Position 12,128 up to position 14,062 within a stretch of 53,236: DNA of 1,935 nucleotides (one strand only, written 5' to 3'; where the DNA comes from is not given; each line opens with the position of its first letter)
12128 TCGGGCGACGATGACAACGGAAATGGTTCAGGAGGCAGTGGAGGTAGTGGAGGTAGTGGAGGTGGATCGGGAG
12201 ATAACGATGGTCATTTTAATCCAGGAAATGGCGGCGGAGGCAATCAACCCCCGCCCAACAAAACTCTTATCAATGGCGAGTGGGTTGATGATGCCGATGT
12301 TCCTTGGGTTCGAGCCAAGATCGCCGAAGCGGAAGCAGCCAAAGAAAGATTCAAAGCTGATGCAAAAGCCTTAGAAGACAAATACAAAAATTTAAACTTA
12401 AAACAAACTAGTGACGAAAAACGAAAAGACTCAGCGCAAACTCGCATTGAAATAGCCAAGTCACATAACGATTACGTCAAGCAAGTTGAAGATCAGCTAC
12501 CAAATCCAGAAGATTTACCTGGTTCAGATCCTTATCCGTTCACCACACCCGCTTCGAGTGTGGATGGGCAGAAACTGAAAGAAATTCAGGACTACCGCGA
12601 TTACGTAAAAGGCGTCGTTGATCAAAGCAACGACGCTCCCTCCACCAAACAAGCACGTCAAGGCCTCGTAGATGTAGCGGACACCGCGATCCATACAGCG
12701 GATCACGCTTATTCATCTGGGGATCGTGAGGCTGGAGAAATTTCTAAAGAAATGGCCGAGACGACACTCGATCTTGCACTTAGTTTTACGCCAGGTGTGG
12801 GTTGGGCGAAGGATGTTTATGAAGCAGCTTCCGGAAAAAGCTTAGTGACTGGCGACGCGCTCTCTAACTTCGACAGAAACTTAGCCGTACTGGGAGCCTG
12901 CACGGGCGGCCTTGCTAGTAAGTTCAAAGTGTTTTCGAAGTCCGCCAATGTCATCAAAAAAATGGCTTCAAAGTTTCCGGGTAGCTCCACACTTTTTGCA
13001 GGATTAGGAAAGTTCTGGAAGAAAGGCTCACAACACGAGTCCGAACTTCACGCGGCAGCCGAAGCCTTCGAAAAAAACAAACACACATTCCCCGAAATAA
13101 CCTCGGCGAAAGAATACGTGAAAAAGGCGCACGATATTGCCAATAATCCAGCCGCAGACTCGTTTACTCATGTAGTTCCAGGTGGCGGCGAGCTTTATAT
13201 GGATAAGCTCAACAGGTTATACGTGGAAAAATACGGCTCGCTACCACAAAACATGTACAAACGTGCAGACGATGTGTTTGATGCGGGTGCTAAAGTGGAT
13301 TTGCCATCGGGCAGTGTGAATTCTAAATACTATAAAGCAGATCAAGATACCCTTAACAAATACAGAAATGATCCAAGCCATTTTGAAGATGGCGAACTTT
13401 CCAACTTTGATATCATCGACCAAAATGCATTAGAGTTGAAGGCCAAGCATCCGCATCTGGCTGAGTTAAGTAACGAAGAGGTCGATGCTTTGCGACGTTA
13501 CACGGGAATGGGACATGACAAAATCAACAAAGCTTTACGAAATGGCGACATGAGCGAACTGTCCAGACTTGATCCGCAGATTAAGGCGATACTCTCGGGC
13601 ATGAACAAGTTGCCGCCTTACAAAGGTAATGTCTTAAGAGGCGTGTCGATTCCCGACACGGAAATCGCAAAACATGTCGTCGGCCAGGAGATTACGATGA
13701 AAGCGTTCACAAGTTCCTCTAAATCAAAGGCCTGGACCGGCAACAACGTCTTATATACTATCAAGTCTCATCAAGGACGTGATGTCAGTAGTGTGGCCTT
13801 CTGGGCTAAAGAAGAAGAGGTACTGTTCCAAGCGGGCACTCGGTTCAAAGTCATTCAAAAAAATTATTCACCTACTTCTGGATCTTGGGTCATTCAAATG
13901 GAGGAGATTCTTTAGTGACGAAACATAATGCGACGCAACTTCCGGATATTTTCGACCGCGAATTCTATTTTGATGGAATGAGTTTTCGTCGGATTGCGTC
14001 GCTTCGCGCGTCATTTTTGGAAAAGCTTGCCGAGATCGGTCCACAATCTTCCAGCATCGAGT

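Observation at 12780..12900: Pre-toxin TG-like domain upstream of the ART module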

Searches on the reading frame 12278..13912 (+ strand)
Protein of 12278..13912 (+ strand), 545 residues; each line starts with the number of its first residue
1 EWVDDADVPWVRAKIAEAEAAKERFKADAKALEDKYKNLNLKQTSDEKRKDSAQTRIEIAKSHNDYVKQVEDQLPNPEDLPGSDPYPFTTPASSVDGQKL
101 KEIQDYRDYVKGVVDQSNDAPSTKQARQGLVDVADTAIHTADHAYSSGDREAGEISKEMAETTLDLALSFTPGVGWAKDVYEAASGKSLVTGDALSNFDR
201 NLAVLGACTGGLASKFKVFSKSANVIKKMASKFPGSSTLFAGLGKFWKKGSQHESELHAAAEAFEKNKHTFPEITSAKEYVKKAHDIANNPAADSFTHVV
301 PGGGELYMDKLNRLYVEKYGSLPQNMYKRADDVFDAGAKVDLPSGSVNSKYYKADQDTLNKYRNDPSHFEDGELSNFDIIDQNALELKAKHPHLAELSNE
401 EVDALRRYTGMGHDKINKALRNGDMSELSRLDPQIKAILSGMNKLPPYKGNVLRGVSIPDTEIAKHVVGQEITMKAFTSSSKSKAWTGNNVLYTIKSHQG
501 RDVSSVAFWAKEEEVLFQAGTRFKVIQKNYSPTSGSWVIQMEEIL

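Call 15: search_solved_structures(query=window:12278-13912:+, max_evalue=1, show_alignments=3)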
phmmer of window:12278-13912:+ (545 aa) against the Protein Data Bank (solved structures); distinct sequences matched with E-value up to 1: 13.
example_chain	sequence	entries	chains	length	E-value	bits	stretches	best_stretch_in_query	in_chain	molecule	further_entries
6dre_B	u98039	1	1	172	9.2e-12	48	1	397-528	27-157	PAAR repeat-containing protein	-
6drh_B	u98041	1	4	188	9.6e-12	47.9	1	396-528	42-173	PAAR repeat-containing protein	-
2gwm_A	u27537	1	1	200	1.1e-08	37.8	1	433-525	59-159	65 kDa virulence protein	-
2gwl_A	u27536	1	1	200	1.5e-08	37.4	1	434-525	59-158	65 kDa virulence protein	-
6k94_A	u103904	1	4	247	5.4e-08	35.5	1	382-529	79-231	Type III effector XopAI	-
6k93_A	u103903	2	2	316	1e-07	34.6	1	382-529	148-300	Type III effector XopAI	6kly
8ey4_A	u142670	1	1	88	1.2e-05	27.8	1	265-329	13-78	PT-VENN domain-containing protein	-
4xzj_A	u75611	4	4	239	1.6e-05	27.4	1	400-529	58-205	Putative NAD(+)--arginine ADP-ribosyltransferase Vis | NAD(+)--arginine ADP-ribosyltransferase Vis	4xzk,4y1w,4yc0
3nts_A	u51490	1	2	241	0.00015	24.1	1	436-537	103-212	VsdC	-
4fml_A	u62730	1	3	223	0.00023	23.5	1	435-537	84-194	VsdC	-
6gnn_C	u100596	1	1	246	0.00025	23.4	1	352-527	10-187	Exoenzyme T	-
3u0j_B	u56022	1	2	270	0.036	16.3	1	407-525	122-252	Type III effector HopU1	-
7oyc_11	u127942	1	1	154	0.3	13.3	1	406-481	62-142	Eukaryotic translation initiation factor 5A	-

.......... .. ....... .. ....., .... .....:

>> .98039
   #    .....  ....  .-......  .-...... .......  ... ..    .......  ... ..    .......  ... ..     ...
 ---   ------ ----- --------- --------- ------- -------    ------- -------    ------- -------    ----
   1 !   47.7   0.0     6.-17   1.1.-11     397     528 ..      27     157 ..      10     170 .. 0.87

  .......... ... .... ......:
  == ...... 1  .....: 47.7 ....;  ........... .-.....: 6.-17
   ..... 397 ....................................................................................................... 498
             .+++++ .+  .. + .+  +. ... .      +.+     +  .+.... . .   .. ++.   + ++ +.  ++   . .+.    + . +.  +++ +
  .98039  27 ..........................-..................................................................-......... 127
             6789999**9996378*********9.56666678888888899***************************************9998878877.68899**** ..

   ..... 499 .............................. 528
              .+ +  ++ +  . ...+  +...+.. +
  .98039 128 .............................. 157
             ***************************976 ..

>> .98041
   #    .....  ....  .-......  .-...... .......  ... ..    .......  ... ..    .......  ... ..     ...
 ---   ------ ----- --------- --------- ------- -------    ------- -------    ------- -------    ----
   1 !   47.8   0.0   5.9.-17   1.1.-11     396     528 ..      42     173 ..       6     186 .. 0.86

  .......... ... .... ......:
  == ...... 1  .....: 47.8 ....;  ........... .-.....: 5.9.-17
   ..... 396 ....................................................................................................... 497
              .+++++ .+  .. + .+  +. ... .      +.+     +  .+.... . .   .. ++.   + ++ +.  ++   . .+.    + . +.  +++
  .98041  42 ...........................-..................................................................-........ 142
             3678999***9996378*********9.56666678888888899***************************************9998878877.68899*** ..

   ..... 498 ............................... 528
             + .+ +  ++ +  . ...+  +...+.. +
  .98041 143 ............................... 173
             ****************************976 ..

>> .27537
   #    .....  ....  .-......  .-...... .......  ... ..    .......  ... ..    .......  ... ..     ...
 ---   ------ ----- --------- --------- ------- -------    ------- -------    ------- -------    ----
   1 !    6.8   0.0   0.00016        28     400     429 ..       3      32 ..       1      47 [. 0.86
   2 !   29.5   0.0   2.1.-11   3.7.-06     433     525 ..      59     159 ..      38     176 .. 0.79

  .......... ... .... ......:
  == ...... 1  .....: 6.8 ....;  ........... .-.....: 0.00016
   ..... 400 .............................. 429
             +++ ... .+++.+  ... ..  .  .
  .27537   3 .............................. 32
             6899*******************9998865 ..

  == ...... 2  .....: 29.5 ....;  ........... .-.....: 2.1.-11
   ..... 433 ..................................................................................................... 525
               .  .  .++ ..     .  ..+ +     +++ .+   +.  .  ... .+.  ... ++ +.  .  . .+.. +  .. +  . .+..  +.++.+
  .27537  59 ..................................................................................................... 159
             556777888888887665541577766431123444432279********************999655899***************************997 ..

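Call 20: search_protein_representatives(protein=window:12278-13912:+)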
Query: 545 residues. Proteins with E-value up to 0.001 (for the whole library): 3291; up to 1e-10: 866; up to 1e-30: 4. The best 150 are listed.
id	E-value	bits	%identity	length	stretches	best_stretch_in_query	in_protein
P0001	1.1e-46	176.4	44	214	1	147-351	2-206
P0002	5.7e-36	141.1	37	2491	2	384-531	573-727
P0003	2.3e-34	135.8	38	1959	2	383-528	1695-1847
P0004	8.1e-31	124.1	36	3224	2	395-528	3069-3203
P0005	3.9e-29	118.5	42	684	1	24-234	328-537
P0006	5.7e-29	118.0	33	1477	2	383-543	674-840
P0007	1.2e-28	116.9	40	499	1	47-225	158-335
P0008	1.6e-28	116.5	37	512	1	53-230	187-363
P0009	2.6e-27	112.5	44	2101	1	386-543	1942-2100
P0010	4.6e-27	111.7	30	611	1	30-328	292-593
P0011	1.9e-26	109.7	40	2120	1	367-543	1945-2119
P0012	1.2e-25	107.0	38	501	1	44-228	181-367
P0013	1.2e-25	107.0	43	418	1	382-543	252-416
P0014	1.4e-25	106.8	41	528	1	386-541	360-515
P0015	4.8e-25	105.0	36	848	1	339-544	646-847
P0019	1.1e-24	103.9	39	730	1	385-544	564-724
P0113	3.8e-19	85.6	38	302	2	404-544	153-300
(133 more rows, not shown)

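Call 38: find_encoding_contigs(protein=P0113, flank=6000, max_places=3)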
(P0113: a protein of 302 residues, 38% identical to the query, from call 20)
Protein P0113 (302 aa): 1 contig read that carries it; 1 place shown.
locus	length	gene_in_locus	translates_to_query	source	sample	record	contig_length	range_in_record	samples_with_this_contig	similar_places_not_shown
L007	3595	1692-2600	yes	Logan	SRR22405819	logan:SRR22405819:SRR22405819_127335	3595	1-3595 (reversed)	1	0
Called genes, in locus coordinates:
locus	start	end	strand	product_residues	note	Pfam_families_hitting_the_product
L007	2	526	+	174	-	?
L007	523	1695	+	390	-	-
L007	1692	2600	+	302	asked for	PF14449:PT-TG, PF03496:ADPrib_exo_Tox, PF01129:ART (weak)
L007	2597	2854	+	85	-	-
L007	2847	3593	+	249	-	?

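Call 39: find_encoding_contigs(protein=P0010, flank=6000, max_places=3)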
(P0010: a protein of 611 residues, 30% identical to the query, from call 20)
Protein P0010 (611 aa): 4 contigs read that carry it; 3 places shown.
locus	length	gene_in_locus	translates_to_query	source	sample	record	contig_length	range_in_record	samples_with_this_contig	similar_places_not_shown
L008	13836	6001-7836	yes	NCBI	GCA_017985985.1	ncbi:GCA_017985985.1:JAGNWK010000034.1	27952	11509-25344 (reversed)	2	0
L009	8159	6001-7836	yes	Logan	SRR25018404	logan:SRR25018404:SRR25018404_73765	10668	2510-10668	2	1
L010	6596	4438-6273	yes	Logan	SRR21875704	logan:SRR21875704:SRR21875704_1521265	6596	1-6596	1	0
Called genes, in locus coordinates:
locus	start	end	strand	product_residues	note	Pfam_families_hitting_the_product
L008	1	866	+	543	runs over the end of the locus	PF00171:Aldedh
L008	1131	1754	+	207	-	-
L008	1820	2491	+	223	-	-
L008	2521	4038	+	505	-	-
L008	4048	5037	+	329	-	-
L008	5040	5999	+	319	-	-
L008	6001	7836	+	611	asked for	PF14449:PT-TG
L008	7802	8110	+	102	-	-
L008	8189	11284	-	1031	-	-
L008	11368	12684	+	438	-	-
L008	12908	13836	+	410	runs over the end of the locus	PF00083:Sugar_tr, PF07690:MFS_1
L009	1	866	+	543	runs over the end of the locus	PF00171:Aldedh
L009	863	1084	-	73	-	-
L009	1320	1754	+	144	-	-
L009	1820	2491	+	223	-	-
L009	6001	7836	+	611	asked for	PF14449:PT-TG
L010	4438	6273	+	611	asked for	PF14449:PT-TG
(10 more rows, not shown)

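Call 50: find_encoding_contigs(protein=P0005, flank=5000, max_places=2)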
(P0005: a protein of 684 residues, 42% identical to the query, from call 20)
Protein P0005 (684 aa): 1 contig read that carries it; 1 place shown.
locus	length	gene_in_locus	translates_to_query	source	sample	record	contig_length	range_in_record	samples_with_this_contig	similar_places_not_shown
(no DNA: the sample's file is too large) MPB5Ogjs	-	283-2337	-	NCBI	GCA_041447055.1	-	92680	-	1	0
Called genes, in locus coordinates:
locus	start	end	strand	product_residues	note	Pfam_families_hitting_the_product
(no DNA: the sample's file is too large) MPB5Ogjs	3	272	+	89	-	?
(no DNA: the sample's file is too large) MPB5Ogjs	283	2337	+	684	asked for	PF14449:PT-TG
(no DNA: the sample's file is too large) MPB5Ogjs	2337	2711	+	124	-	PF25857:DUF7957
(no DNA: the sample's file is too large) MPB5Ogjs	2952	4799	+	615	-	PF03169:OPT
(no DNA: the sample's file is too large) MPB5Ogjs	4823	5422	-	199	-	PF06175:MiaE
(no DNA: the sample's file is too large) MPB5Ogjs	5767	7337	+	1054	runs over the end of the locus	PF14312:FG-GAP_2 (weak)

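Call 51: find_encoding_contigs(protein=P0008, flank=5000, max_places=2)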
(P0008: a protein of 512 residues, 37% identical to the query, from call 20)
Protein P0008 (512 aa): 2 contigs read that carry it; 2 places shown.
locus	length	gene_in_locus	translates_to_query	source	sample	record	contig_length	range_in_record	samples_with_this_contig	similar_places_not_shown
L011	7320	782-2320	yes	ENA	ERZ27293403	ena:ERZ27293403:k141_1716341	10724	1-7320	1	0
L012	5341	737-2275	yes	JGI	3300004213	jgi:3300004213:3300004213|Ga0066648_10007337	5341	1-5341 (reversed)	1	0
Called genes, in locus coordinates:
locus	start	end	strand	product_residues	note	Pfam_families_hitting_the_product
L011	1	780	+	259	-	?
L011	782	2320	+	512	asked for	PF14449:PT-TG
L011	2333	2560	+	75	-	-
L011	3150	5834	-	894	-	PF06739:SBBP (weak)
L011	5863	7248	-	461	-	PF00691:OmpA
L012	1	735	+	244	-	?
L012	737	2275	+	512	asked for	PF14449:PT-TG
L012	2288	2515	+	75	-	-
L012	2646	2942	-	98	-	-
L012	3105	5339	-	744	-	?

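Call 72: search_protein_families(library=pfam, proteins=[P0003, P0009, P0004, P0006, P0013, P0014], max_evalue=0.00001)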
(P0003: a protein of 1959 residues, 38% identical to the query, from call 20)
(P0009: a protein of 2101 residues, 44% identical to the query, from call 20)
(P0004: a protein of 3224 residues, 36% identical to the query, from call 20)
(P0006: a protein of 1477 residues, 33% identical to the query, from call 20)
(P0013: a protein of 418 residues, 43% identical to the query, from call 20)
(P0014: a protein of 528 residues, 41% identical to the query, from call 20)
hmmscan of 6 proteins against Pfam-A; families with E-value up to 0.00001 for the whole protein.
P0003 (1959 aa): 2 families
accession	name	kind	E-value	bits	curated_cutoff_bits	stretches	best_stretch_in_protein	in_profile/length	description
PF01129.24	ART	-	1.1e-17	64.6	22.3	2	127-301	41-217/222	NAD:arginine ADP-ribosyltransferase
PF03496.20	ADPrib_exo_Tox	-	3.5e-12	46.5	23.4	0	148-289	14-178/196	ADP-ribosyltransferase exoenzyme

P0009 (2101 aa): 3 families
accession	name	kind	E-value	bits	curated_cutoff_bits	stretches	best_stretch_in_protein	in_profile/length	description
PF03496.20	ADPrib_exo_Tox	-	3.4e-13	49.8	23.4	1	1934-2095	10-186/196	ADP-ribosyltransferase exoenzyme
PF01129.24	ART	-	1e-10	41.8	22.3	1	1955-2086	63-204/222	NAD:arginine ADP-ribosyltransferase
PF01442.23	Apolipoprotein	-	1.6e-06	28.4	90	1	1278-1423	23-168/190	Apolipoprotein A1/A4/E domain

P0004 (3224 aa): 2 families
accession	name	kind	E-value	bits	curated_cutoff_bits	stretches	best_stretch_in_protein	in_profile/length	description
PF01129.24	ART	-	1.1e-25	90.7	22.3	2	2613-2787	36-217/222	NAD:arginine ADP-ribosyltransferase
PF03496.20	ADPrib_exo_Tox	-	3.5e-18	66.1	23.4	2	3066-3207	11-180/196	ADP-ribosyltransferase exoenzyme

P0006 (1477 aa): 1 family
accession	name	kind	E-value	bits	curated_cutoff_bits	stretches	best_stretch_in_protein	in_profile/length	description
PF01129.24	ART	-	9.4e-10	38.6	22.3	0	220-370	61-216/222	NAD:arginine ADP-ribosyltransferase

P0013 (418 aa): 3 families
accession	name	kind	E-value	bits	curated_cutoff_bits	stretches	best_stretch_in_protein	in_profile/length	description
PF01129.24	ART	-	1.4e-11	44.6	22.3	1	266-403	60-205/222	NAD:arginine ADP-ribosyltransferase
PF06013.18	WXG100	-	6.1e-11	42.9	27.3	1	6-92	2-86/86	Proteins of 100 residues with WXG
PF03496.20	ADPrib_exo_Tox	-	2.4e-10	40.5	23.4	1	268-405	17-179/196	ADP-ribosyltransferase exoenzyme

P0014 (528 aa): 1 family
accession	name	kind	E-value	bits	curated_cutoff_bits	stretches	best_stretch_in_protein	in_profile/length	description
PF03496.20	ADPrib_exo_Tox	-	1.7e-07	31.2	23.4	1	370-501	15-175/196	ADP-ribosyltransferase exoenzyme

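Call 74: search_protein_families(library=pfam, proteins=[L008:7802-8107:+], max_evalue=0.01)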
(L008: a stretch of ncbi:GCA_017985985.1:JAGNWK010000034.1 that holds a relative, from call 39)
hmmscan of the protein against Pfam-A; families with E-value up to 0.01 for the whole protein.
L008:7802-8107:+ (102 aa): 0 families

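Call 79: search_solved_structures(query=L008:7802-8107:+, max_evalue=10, show_alignments=1)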
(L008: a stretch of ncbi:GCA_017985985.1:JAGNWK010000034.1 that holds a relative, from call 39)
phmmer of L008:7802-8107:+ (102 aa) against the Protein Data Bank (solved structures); distinct sequences matched with E-value up to 10: 4.
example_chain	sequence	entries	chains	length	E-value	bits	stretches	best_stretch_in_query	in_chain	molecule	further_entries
6sbi_A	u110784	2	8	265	0.13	15.3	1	18-79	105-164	Acylpyruvase FAHD1, mitochondrial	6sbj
6fog_A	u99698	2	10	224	0.54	13.4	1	43-79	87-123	Acylpyruvase FAHD1, mitochondrial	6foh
3gje_L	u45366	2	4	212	0.54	13.4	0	6-50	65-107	Fab Light Chain | Antibody light chain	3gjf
1saw_A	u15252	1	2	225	0.55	13.4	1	43-79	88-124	hypothetical protein FLJ36880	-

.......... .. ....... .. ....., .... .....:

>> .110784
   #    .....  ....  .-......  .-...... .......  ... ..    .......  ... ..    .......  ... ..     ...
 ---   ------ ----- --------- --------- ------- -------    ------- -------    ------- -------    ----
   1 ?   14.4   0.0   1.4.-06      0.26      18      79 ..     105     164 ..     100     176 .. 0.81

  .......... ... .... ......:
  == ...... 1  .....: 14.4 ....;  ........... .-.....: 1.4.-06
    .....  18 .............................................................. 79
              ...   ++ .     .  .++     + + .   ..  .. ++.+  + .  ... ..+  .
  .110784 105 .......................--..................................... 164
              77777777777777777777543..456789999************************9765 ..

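Call 91: find_encoding_contigs(protein=P0013, flank=3000, max_places=2)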
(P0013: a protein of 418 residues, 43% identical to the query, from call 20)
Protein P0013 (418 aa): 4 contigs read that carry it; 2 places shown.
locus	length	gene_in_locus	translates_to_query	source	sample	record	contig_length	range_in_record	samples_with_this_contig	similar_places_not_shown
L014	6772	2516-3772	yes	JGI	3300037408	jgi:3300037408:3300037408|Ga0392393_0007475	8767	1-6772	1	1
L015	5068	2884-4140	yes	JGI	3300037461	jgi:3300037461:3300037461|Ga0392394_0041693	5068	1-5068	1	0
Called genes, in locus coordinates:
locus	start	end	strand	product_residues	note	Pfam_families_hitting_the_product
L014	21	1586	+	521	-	-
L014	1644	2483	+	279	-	-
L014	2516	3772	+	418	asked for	PF06013:WXG100, PF01129:ART, PF03496:ADPrib_exo_Tox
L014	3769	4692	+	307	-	PF14011:ESX-1_EspG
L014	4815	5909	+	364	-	PF06013:WXG100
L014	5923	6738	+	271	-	-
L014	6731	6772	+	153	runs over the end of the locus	-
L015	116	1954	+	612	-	-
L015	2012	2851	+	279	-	-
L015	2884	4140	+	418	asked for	PF06013:WXG100, PF01129:ART, PF03496:ADPrib_exo_Tox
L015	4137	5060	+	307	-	PF14011:ESX-1_EspG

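Call 92: find_encoding_contigs(protein=P0019, flank=3000, max_places=2)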
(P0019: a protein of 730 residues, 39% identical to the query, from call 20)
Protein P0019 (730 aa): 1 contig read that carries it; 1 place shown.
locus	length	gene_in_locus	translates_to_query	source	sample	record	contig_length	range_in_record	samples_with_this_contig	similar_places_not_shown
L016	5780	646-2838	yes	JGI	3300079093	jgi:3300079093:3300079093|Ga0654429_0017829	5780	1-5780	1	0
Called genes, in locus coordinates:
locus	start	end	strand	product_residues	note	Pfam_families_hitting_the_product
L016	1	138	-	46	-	?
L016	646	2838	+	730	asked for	PF01129:ART, PF03496:ADPrib_exo_Tox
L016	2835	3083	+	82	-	-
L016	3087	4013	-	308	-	PF03747:ADP_ribosyl_GH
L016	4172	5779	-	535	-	?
